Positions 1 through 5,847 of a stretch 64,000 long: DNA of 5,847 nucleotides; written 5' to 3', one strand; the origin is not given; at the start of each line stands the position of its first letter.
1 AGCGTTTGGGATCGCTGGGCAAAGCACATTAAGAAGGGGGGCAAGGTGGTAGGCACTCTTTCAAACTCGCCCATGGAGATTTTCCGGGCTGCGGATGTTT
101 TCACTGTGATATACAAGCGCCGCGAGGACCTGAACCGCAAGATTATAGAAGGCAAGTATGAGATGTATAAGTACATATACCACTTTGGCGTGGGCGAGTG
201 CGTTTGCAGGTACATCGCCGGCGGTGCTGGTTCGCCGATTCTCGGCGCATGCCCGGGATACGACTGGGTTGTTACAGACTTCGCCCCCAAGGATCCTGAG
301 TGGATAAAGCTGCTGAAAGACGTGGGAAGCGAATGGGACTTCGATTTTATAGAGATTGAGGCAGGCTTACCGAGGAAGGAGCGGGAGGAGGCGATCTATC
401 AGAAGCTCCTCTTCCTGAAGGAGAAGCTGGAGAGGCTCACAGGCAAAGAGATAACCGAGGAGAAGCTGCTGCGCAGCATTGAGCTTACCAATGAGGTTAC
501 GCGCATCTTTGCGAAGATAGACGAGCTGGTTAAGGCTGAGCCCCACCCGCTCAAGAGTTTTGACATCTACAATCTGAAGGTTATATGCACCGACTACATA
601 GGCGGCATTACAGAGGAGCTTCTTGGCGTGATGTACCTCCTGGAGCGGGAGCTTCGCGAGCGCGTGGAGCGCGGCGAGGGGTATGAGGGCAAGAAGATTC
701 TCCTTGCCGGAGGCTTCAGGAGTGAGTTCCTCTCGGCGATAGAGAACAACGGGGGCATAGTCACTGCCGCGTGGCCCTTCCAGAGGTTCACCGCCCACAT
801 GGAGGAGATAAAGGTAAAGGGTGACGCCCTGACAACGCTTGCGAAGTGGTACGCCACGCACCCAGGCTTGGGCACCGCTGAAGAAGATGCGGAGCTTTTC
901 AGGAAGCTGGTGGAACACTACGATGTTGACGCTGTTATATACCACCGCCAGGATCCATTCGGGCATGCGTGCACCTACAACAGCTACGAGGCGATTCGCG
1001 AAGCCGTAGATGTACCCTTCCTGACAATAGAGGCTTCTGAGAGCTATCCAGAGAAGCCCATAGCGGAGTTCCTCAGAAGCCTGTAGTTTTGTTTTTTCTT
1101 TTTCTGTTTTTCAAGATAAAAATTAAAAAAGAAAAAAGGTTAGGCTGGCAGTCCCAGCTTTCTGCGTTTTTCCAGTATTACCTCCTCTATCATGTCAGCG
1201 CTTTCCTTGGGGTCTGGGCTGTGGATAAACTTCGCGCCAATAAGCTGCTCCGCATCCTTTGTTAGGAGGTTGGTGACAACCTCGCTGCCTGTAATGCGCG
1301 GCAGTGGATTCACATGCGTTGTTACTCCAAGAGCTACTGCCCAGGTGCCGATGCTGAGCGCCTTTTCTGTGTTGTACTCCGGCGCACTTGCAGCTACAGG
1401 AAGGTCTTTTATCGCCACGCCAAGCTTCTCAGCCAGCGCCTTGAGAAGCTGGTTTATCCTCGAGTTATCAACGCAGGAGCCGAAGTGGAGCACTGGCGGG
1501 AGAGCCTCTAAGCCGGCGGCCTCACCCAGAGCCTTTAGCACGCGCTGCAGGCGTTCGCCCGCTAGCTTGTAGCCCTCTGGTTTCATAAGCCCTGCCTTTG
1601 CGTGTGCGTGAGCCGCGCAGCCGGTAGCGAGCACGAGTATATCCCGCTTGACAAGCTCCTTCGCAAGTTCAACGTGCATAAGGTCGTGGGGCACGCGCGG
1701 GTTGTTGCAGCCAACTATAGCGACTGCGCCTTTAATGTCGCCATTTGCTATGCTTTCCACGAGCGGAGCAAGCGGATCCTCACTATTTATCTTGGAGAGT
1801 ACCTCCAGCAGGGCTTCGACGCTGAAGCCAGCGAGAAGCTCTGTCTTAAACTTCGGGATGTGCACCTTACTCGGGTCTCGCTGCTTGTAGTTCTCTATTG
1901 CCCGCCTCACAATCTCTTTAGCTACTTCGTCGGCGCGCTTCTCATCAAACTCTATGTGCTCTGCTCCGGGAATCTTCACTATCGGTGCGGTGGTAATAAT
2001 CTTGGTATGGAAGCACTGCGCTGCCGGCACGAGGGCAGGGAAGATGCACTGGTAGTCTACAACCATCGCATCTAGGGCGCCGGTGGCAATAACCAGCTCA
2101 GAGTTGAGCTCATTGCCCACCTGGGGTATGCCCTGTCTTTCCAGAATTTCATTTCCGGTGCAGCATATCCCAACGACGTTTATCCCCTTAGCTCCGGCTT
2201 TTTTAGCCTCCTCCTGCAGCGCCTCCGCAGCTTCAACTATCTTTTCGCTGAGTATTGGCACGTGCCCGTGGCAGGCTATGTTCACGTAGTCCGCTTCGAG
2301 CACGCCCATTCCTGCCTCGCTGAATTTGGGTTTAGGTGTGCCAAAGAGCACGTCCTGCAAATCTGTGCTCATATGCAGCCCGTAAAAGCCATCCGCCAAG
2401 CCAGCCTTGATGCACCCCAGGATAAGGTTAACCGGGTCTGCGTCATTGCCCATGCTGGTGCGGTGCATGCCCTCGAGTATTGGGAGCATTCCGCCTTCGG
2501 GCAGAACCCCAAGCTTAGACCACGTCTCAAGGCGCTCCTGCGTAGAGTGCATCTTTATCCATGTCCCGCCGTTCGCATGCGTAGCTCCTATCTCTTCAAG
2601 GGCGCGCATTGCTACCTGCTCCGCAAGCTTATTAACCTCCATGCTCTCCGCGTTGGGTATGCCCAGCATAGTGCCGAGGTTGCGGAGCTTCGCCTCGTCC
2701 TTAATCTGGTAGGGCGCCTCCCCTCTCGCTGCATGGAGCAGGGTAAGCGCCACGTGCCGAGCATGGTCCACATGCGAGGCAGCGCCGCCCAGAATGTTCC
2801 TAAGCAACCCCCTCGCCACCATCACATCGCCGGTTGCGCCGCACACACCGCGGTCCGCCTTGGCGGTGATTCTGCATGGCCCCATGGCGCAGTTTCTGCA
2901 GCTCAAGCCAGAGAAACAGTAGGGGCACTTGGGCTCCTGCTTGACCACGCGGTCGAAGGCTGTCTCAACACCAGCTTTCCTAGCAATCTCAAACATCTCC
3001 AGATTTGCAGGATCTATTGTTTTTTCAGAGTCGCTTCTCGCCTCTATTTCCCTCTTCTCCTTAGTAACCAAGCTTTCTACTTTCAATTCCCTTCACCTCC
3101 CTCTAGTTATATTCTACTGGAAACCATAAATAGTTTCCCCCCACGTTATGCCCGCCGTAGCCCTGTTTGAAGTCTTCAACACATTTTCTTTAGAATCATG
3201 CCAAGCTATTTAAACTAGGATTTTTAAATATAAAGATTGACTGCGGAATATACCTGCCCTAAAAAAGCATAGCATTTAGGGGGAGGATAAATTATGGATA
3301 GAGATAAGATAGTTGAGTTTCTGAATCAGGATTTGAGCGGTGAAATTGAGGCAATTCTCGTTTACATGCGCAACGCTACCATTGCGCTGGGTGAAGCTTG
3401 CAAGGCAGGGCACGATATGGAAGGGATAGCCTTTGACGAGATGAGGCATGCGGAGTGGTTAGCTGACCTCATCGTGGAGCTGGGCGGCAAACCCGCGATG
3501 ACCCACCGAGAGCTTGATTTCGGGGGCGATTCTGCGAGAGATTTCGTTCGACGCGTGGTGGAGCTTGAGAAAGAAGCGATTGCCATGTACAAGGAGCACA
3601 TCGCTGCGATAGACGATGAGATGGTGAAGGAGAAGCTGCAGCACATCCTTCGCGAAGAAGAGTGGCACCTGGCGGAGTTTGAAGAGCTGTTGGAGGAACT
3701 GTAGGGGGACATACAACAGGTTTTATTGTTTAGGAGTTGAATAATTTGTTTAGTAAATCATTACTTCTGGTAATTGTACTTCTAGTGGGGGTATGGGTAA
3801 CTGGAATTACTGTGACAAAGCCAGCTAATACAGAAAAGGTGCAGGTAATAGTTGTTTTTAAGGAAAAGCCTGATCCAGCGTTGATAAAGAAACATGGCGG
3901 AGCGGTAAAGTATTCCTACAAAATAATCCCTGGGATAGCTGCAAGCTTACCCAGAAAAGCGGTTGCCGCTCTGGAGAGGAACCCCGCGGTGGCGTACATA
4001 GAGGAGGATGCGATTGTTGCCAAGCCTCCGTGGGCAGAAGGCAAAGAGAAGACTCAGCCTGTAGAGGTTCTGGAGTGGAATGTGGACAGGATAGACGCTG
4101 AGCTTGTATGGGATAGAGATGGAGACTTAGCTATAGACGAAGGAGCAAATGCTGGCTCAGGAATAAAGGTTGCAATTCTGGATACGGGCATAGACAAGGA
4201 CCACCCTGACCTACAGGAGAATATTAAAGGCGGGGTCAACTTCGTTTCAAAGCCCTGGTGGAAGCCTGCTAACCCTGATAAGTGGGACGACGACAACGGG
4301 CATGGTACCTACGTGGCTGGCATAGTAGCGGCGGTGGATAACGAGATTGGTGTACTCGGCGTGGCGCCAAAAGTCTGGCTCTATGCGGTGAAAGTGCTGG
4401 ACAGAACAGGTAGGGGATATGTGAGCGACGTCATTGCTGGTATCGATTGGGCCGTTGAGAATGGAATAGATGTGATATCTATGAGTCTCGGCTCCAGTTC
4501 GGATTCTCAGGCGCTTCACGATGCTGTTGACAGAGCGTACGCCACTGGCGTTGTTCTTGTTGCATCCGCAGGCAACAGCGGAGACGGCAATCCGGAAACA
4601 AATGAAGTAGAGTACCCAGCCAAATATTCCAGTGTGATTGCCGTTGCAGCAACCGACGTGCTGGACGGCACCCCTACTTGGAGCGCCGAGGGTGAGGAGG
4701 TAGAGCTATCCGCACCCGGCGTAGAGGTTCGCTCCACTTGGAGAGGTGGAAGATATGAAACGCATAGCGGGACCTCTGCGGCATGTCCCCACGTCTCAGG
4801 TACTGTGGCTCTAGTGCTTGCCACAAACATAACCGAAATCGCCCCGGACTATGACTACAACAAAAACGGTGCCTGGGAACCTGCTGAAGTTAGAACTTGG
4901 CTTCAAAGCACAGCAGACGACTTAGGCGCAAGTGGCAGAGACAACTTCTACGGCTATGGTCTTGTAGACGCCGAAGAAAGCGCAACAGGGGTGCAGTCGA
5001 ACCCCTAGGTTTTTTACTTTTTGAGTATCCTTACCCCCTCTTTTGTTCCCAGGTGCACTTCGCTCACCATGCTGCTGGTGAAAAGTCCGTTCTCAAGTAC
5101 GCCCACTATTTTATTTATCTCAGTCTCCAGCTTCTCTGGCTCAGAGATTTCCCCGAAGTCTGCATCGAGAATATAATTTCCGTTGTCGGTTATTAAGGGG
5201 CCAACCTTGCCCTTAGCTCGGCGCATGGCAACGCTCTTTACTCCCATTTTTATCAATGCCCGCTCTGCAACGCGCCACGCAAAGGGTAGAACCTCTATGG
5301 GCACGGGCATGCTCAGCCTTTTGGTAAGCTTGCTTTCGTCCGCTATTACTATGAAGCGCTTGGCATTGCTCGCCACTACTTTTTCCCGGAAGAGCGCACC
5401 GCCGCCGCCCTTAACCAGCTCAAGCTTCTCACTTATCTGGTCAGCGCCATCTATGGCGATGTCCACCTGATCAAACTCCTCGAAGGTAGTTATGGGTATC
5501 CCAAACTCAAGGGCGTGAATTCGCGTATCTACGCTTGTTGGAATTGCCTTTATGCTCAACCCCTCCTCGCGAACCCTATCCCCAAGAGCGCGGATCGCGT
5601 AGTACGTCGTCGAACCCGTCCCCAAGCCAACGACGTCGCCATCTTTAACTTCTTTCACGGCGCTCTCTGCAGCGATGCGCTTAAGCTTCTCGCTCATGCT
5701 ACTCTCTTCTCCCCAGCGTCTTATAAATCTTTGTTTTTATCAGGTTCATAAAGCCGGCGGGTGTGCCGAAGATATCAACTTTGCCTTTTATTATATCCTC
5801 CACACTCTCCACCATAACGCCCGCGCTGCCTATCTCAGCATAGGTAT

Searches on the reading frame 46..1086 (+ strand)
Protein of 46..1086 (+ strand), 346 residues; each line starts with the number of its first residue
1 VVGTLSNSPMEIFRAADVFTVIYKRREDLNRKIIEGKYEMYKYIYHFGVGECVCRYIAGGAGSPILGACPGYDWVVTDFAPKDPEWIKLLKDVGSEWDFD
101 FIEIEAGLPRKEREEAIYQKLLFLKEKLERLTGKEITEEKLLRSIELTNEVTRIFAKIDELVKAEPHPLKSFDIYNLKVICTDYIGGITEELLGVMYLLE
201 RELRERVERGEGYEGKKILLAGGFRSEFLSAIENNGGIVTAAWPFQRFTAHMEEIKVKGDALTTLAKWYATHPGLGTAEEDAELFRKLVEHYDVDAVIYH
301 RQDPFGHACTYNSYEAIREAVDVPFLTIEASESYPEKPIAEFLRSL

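Call 72: search_protein_families(library=pfam, proteins=[window:46-1086:+], max_evalue=0.00001)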
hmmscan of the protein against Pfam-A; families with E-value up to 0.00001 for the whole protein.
window:46-1086:+ (346 aa): 1 family
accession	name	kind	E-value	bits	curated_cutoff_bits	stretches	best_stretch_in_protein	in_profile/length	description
PF06050.19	HGD-D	-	3e-26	93.2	28.4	1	108-333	88-324/342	2-hydroxyglutaryl-CoA dehydratase, D-component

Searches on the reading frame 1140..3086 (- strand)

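Call 72: search_protein_families(library=pfam, proteins=[window:1140-3086:-], max_evalue=0.00001)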
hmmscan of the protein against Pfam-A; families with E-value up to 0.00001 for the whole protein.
window:1140-3086:- (648 aa): 1 family
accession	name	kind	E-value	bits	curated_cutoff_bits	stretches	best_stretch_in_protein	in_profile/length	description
PF03063.25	Prismane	-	1.6e-168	562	27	1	62-627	2-513/513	Prismane/CO dehydrogenase family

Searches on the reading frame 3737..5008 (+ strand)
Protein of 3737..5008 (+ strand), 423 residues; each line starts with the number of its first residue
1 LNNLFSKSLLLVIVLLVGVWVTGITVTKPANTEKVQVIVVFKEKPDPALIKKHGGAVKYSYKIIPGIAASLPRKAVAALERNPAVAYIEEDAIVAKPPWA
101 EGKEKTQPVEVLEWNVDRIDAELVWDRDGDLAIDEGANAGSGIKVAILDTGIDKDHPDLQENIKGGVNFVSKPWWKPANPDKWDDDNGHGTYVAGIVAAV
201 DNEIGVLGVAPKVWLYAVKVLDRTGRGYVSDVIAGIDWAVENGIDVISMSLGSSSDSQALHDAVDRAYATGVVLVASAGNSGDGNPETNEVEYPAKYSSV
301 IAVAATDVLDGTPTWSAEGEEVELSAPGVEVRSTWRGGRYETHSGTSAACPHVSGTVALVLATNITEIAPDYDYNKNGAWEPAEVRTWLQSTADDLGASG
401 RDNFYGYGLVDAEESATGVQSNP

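Call 72: search_protein_families(library=pfam, proteins=[window:3737-5008:+], max_evalue=0.00001)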
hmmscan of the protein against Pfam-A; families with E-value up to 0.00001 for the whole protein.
window:3737-5008:+ (423 aa): 3 families
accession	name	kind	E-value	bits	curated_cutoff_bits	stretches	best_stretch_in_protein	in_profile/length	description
PF00082.27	Peptidase_S8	-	6.7e-66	223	21.8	1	140-408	1-288/288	Subtilase family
PF18237.6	Tk-SP_N-pro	-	1.6e-06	28.4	26.5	1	28-73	16-65/67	Tk-SP N-propeptide domain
PF05922.21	Inhibitor_I9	-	4.5e-06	27.7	21.2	0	51-94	35-79/82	Peptidase inhibitor I9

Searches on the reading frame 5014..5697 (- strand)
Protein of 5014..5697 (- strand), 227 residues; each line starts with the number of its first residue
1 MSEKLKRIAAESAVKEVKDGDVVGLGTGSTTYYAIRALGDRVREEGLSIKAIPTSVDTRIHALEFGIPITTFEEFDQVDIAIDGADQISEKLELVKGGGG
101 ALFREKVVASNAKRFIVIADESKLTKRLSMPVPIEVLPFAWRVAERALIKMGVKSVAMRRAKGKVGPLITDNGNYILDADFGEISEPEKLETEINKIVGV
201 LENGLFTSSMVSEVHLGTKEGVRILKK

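Call 72: search_protein_families(library=pfam, proteins=[window:5014-5697:-], max_evalue=0.00001)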
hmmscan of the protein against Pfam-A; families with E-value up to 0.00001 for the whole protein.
window:5014-5697:- (227 aa): 2 families
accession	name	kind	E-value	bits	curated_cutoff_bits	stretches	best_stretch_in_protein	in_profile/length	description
PF06026.20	Rib_5-P_isom_A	-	5.5e-62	208.8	26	1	51-221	2-173/173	Ribose 5-phosphate isomerase A (phosphoriboisomerase A)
PF00455.28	DeoRC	-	5.2e-08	33.4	31.8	0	5-41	5-41/160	DeoR C terminal sensor domain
